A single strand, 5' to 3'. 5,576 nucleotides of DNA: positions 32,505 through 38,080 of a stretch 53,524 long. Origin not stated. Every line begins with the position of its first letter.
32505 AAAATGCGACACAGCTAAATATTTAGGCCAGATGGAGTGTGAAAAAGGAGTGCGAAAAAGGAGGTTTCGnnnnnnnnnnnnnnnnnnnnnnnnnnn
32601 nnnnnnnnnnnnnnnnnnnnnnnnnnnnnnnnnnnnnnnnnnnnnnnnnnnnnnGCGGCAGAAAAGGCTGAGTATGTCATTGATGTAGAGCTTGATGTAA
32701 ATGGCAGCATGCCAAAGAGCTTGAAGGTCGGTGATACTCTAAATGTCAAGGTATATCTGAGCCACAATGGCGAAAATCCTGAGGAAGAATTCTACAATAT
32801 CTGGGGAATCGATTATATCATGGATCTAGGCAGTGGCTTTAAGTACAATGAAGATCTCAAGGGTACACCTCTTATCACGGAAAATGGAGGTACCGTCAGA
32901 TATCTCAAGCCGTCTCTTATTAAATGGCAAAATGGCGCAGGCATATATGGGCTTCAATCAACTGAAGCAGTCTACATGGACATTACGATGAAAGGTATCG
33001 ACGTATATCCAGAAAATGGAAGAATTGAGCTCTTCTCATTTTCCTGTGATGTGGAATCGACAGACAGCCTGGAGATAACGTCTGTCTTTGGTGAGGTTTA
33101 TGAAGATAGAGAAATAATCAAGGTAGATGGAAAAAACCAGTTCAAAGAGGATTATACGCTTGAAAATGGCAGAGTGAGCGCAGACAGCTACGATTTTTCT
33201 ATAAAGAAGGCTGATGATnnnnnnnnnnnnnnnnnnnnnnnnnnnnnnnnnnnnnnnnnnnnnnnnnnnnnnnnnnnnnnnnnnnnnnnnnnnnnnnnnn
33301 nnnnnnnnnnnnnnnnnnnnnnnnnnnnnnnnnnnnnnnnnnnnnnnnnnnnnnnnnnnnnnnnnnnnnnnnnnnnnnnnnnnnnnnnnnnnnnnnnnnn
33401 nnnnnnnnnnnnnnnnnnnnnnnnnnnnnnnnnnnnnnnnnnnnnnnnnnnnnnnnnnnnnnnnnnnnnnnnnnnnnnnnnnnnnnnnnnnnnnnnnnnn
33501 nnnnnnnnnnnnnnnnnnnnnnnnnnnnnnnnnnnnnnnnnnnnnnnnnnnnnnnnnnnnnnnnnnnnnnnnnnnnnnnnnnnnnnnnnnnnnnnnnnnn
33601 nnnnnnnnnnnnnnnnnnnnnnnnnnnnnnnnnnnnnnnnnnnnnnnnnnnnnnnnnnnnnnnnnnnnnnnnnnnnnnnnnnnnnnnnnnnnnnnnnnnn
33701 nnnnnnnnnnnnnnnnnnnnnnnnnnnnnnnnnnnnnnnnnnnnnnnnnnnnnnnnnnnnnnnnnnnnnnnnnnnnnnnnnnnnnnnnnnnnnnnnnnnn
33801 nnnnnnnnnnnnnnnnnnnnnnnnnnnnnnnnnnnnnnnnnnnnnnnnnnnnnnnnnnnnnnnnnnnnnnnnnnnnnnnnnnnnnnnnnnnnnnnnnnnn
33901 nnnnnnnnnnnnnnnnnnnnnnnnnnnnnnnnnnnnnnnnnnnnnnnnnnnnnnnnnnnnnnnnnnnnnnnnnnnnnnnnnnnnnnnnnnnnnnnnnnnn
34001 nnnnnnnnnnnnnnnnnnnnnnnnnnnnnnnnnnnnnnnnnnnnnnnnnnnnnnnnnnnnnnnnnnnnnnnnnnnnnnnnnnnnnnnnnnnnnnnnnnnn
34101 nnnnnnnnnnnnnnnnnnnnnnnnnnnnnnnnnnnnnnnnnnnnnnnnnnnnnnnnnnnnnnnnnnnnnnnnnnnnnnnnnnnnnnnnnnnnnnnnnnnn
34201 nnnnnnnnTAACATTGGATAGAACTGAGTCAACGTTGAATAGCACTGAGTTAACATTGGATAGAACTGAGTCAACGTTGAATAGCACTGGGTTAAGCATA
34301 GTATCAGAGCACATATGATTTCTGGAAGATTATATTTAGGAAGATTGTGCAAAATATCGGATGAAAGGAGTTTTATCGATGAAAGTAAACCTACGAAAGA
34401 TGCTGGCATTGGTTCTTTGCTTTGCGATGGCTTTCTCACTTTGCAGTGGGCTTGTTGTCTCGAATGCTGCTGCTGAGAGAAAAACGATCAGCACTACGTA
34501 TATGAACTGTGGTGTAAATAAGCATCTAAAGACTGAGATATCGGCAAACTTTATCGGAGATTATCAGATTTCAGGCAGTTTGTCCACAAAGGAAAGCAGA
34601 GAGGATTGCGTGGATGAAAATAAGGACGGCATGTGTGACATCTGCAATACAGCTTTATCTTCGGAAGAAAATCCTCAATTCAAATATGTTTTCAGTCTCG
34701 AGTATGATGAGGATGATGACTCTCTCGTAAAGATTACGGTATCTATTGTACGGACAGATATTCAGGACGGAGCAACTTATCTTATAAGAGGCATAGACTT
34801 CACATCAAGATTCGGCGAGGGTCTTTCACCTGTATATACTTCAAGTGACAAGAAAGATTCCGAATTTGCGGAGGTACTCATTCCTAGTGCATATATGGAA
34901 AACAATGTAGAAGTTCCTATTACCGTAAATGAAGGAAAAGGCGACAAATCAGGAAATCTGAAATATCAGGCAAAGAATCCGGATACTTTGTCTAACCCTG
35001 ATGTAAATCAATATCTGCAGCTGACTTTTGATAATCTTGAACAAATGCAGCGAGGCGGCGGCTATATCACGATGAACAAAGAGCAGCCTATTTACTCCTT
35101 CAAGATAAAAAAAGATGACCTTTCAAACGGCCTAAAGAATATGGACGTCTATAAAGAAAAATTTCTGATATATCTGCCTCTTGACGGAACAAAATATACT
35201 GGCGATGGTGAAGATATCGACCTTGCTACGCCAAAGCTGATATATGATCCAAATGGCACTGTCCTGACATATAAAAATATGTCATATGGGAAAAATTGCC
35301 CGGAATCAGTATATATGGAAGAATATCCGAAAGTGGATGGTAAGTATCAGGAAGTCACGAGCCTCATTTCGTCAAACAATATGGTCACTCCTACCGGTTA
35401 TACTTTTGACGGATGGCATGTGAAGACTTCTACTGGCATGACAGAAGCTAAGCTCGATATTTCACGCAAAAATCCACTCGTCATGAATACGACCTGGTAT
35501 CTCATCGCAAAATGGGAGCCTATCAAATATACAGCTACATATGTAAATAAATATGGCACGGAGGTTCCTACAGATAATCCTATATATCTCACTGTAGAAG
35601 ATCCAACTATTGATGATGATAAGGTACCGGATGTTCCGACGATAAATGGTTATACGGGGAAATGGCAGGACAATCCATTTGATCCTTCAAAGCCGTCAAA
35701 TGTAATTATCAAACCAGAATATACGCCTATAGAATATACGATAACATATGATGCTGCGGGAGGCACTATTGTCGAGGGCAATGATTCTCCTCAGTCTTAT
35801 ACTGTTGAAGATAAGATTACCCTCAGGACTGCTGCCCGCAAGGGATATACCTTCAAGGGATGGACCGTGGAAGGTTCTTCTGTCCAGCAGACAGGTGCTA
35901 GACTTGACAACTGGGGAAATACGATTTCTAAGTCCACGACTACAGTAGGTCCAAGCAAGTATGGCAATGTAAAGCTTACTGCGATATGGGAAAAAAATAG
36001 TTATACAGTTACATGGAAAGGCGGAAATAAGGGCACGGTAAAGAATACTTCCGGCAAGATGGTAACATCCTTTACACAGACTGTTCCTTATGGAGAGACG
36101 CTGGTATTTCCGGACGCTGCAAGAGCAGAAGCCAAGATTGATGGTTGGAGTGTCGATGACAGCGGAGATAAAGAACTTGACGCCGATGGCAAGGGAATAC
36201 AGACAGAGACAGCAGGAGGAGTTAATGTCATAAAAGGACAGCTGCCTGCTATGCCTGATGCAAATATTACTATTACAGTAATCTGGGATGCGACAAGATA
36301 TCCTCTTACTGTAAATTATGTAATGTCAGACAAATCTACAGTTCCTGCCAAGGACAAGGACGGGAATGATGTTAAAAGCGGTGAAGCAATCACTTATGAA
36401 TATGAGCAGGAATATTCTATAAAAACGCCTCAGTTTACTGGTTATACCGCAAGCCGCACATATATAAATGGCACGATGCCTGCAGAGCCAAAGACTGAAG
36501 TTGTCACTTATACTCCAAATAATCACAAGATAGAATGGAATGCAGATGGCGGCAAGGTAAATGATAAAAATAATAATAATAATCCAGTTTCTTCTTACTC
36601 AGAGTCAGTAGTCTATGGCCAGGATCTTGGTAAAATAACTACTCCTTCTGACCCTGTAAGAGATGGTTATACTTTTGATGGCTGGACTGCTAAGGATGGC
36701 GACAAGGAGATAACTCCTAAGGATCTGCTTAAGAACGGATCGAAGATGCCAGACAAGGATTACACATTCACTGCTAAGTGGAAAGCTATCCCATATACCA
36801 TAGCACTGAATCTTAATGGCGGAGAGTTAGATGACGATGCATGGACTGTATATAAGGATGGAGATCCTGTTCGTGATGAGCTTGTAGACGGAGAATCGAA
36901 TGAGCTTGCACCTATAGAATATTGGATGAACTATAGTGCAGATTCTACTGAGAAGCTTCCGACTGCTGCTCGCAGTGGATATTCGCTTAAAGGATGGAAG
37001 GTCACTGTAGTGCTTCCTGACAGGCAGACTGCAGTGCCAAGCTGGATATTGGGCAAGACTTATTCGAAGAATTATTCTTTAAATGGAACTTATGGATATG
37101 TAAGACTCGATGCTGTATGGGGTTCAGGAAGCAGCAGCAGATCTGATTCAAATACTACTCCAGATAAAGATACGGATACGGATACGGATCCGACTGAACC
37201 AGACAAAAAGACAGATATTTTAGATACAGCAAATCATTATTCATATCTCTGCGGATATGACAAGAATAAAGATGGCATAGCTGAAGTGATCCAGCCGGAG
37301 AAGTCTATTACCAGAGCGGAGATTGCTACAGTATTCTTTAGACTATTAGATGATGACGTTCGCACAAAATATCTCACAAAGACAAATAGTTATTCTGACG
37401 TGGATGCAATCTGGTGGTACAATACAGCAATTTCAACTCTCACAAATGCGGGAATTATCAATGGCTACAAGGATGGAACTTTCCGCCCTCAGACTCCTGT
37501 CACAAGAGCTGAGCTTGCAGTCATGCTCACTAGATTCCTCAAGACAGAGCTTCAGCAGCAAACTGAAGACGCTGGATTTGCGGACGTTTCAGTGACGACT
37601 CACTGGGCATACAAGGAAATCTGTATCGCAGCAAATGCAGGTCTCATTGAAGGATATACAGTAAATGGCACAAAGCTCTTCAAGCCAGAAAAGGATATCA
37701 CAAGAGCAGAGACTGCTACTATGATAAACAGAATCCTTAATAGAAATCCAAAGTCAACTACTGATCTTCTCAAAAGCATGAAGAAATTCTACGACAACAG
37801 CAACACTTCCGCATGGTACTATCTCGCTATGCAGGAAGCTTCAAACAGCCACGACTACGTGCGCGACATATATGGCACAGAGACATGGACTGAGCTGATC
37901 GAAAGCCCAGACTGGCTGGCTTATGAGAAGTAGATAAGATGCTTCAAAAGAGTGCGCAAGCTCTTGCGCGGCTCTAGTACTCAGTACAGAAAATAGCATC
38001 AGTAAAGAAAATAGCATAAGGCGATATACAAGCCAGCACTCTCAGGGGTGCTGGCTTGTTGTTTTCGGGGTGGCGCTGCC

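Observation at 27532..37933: Second cohesin/dockerin/SLH cluster: a minimal Coh-X-Doc protein, a two-cohesin X-Doc protein and two SLH-anchored cohesin-like proteins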

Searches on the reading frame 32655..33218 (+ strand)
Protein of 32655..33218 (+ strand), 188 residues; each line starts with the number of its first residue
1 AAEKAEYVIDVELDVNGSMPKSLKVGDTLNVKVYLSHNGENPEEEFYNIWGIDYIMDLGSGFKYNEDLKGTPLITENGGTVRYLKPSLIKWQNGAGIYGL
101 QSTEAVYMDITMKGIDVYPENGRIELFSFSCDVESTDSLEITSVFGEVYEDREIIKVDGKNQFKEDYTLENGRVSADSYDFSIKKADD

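Call 18: search_protein_families(library=pfam, proteins=[window:32655-33218:+], max_evalue=10)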
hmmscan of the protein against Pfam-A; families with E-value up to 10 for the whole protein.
window:32655-33218:+ (188 aa): 1 family
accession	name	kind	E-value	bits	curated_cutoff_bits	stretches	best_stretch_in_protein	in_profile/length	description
PF15886.11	CBM39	-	0.11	12.7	25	0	23-43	67-87/107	Carbohydrate binding domain (family 32)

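Call 28: search_solved_structures(query=A2, max_evalue=10, show_alignments=2)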
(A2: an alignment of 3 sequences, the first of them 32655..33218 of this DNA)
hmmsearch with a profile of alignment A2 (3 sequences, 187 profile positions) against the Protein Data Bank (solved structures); distinct sequences matched with E-value up to 10: 0.

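Call 40: search_protein_representatives(protein=window:32655-33218:+)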
Query: 188 residues. Proteins with E-value up to 0.001 (for the whole library): 1; up to 1e-10: 1; up to 1e-30: 1. The best 1 are listed.
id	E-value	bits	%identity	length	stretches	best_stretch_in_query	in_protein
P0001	3.8e-78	277.9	66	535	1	2-188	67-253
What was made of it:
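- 32574..34211 (+): P3, 545 aa: signal peptide, N-terminal domain (32655-33218), Gly/Ser/Asn/Asp linker (33219-33488), SLH region (33489-34208). N-domain: no relative apart from its species B orthologue (P0001) among 1.84e9 representatives (call 40).
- P3N has no relatives (call 40).
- Tried and rejected: phmmer of P3N against 1.84e9 representatives found only the orthologue (call 40).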

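Call 76: predict_structure(alignment_id=A9)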
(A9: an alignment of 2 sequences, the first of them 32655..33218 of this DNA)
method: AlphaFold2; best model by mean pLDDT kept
length: 188 residues; sequences in the alignment: 2
mean_pLDDT: 50.2   pTM: 0.49
mean pLDDT of the five models: 50.2, 41.8, 35.8, 30.7, 29.1
residues with pLDDT >= 90: 0; 70-90: 22; 50-70: 60; < 50: 106
segments of 3 or more residues with pLDDT < 50: 1-5, 42-51, 70-121, 142-148, 150-157, 159-161, 167-185
pLDDT, mean of each block of 10 residues (from residue 1): 52 65 73 63 45 54 62 36 31 26 40 45 64 67 47 46 51 37 47
secondary structure, 60 per line:
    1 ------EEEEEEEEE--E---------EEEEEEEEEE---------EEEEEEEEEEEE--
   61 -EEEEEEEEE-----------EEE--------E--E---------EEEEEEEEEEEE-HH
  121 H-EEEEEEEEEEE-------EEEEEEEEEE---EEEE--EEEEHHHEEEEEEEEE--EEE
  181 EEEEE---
elements in order: E7-15 E28-37 E47-58 E62-70 E82-84 E106-117 E123-133 E141-150 E154-157 E160-163 E167-175 E178-185
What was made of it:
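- On Cohesin fold: P3N AF2 model: pLDDT 50.2, pTM 0.49 (call 76).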

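Call 79: fold_search(model_id=the predicted structure, library=pdb)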
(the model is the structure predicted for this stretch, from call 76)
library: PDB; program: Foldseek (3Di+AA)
matches with E <= 10: 626; with E <= 0.001: 0
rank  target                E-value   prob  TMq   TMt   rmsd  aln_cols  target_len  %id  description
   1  1edy_B                2.4e-03  1.00  0.36  0.50   9.0       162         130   12  CRYSTAL STRUCTURE OF RAT ALPHA 1-MACROGLOBULIN RECEPTOR BINDING DOMAIN (released 2000-12-01)
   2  2jh2_A                2.5e-03  1.00  0.35  0.46   9.8       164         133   12  X-ray crystal structure of a cohesin-like module from Clostridium perfringens (released 2007-11-06)
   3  2jh2_C                2.6e-03  1.00  0.34  0.45   9.8       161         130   12  X-ray crystal structure of a cohesin-like module from Clostridium perfringens (released 2007-11-06)
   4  5xcb                  2.6e-03  1.00  0.36  0.24  10.9       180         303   12  X-ray structure of domains D1 and D2 of Clostridium perfringens pili protein CppA (released 2018-02-28)
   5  2jh2_B                3.6e-03  1.00  0.33  0.44  10.3       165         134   12  X-ray crystal structure of a cohesin-like module from Clostridium perfringens (released 2007-11-06)
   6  1edy_A                8.2e-03  1.00  0.37  0.49  12.5       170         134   13  CRYSTAL STRUCTURE OF RAT ALPHA 1-MACROGLOBULIN RECEPTOR BINDING DOMAIN (released 2000-12-01)
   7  1ayo_A                9.1e-03  0.98  0.33  0.43   9.1       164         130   12  RECEPTOR BINDING DOMAIN OF BOVINE ALPHA-2-MACROGLOBULIN (released 1998-11-25)
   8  6qfs_B                9.6e-03  1.00  0.31  0.48   6.7       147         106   15  Chargeless variant of the Cellulose-binding domain from Cellulomonas fimi (released 2019-12-18)
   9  6qfs_F                1.5e-02  0.82  0.23  0.34   8.9       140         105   15  Chargeless variant of the Cellulose-binding domain from Cellulomonas fimi (released 2019-12-18)
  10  7wwo_A                1.5e-02  0.96  0.33  0.38  14.5       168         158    8  Dimer form of hypothetical protein TTHA1873 from Thermus thermophilus (released 2022-03-09)
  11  4neh_A                2.1e-02  0.98  0.37  0.09   9.0       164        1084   12  An internal ligand-bound, metastable state of a leukocyte integrin, aXb2 (released 2014-01-15)
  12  7wwn                  2.4e-02  0.92  0.33  0.38  14.9       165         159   11  Structure of hypothetical protein TTHA1873 from Thermus thermophilus with Potassium mercuric iodide (released 2022-04-06)
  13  6ixy_B                2.4e-02  0.90  0.33  0.16  14.6       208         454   12  X-ray structure of major pilin from C. perfringens SM101 (released 2019-08-14)
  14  8t2v_A                2.6e-02  0.98  0.33  0.09   6.2       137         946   11  Cryo-EM Structures of Full-length Integrin alphaIIbbeta3 in Native Lipids (released 2023-07-26)
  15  1g1k_A                3.0e-02  0.99  0.30  0.38   7.0       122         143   11  COHESIN MODULE FROM THE CELLULOSOME OF CLOSTRIDIUM CELLULOLYTICUM (released 2000-11-22)
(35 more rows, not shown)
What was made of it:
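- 32574..34211 (+): AF2 pLDDT 50, with Foldseek hits to cohesin-like jelly rolls (calls 76, 79).
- On Cohesin fold: The C. perfringens cohesin-like module 2jh2 scores E = 2.5e-3 with TM 0.46, and 18 of the top 50 hits are cohesins, but alpha-2-macroglobulin receptor domains, pilins and CBMs score equally (call 79).
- P3N: call 79. The top Foldseek hits for P3N also include alpha-macroglobulin receptor domains, pilins and CBMs (call 79).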

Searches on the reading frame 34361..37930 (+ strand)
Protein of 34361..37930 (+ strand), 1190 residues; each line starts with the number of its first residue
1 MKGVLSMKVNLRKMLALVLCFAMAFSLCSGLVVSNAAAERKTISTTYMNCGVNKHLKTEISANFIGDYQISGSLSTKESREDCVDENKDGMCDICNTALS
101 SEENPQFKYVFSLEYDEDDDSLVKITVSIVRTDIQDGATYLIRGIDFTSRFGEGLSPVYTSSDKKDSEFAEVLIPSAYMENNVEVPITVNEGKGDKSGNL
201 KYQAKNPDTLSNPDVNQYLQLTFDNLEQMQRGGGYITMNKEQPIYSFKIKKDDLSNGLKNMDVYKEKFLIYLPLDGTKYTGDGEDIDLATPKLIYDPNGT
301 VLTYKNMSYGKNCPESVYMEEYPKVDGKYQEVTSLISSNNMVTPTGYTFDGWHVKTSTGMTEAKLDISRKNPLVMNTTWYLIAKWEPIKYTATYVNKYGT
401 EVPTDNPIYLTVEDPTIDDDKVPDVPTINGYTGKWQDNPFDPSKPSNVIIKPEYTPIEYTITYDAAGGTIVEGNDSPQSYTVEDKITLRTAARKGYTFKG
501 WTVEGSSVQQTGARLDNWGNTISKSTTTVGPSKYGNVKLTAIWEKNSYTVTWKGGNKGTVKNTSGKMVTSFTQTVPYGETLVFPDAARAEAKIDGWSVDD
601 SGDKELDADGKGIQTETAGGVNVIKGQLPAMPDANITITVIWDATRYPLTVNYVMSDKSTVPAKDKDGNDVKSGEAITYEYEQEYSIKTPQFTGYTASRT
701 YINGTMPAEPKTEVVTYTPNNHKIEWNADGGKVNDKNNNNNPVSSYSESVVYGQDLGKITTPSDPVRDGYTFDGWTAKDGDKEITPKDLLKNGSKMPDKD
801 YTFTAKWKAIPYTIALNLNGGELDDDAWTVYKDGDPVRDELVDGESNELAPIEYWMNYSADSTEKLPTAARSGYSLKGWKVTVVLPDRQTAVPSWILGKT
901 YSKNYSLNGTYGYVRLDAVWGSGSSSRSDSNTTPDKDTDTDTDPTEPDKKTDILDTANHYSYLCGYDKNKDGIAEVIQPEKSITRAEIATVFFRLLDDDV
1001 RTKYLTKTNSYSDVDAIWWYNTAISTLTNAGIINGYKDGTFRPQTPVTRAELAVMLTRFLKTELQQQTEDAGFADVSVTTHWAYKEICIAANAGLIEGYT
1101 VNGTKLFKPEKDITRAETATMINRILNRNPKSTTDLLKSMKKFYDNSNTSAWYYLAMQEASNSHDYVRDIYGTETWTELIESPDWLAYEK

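Call 5: search_protein_families(library=pfam, proteins=[window:34361-37930:+], max_evalue=0.1)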
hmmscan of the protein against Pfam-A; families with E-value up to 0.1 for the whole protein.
window:34361-37930:+ (1190 aa): 5 families
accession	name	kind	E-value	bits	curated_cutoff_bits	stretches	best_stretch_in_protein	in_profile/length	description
PF00395.25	SLH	-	6.6e-28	96.9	20.8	2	1010-1053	1-44/44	S-layer homology domain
PF09479.16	Flg_new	-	4.2e-18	65.7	27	2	459-504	1-41/65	Listeria-Bacteroides repeat domain (List_Bact_rpt)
PF18998.6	Flg_new_2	-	1.8e-09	37.9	23.6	2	459-520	1-48/73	Divergent InlB B-repeat domain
PF06458.18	MucBP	-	0.0077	17.4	23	1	664-718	7-63/63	MucBP domain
PF20785.2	MACPF_D3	-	0.041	14.5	25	0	1142-1180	13-47/66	MACPF protein, D3 domain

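Call 98: search_protein_families(library=ncbifam, proteins=[window:34361-37930:+], max_evalue=0.1)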
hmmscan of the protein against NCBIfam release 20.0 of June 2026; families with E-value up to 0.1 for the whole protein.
window:34361-37930:+ (1190 aa): 3 families
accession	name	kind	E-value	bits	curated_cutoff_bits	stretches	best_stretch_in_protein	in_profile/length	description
TIGR02543.1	List_Bact_rpt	repeat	2.6e-13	50.1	20.95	2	765-810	1-43/44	TIGR02543 family repeat protein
NF033190.2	inl_like_NEAT_1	exception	5e-10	38.3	1275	1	982-1093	617-722/754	NEAT domain-containing leucine-rich repeat protein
NF033921.0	por_somb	subfamily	0.00087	18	100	1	1008-1060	4-57/485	iron uptake porin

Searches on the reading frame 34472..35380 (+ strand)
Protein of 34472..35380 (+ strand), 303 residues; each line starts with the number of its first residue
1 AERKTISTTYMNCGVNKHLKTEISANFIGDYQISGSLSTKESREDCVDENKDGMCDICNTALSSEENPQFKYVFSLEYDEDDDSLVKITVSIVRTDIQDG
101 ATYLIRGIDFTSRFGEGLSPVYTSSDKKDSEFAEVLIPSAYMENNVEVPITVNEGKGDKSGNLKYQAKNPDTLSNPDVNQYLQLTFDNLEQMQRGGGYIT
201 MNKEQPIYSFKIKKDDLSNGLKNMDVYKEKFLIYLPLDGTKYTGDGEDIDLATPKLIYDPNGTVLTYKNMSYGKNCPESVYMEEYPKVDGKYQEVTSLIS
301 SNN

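Call 18: search_protein_families(library=pfam, proteins=[window:34472-35380:+], max_evalue=10)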
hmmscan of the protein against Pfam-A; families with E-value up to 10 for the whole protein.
window:34472-35380:+ (303 aa): 0 families

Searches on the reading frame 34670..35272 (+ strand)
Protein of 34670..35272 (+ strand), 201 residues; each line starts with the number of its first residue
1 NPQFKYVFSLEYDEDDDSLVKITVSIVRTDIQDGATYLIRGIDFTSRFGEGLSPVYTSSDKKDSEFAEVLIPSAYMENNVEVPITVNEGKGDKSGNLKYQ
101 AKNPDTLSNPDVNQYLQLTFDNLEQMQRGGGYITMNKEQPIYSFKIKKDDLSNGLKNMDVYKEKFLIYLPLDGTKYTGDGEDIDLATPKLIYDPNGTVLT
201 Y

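Call 63: search_solved_structures(query=A8, max_evalue=10, show_alignments=2)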
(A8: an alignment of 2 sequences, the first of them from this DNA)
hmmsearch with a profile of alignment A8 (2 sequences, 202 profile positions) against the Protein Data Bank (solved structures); distinct sequences matched with E-value up to 10: 7.
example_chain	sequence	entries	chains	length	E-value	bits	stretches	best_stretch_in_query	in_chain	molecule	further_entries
2wcq_A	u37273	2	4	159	0.048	16.6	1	87-169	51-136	TNF-ALPHA INDUCER PROTEIN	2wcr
3guq_A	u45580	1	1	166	0.054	16.4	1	87-169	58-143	Putative uncharacterized protein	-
1xyz_A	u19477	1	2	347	0.057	16.3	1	40-120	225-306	1,4-BETA-D-XYLAN-XYLANOHYDROLASE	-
3vnc_A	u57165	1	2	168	0.06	16.3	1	87-169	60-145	TIP-alpha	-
3gio_A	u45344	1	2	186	0.08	15.9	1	87-169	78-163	Putative uncharacterized protein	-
4tzl_A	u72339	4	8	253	0.097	15.6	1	123-200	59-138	Protein HTP-2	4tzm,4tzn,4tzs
3bz5_A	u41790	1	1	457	6.2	9.7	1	93-128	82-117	Internalin-J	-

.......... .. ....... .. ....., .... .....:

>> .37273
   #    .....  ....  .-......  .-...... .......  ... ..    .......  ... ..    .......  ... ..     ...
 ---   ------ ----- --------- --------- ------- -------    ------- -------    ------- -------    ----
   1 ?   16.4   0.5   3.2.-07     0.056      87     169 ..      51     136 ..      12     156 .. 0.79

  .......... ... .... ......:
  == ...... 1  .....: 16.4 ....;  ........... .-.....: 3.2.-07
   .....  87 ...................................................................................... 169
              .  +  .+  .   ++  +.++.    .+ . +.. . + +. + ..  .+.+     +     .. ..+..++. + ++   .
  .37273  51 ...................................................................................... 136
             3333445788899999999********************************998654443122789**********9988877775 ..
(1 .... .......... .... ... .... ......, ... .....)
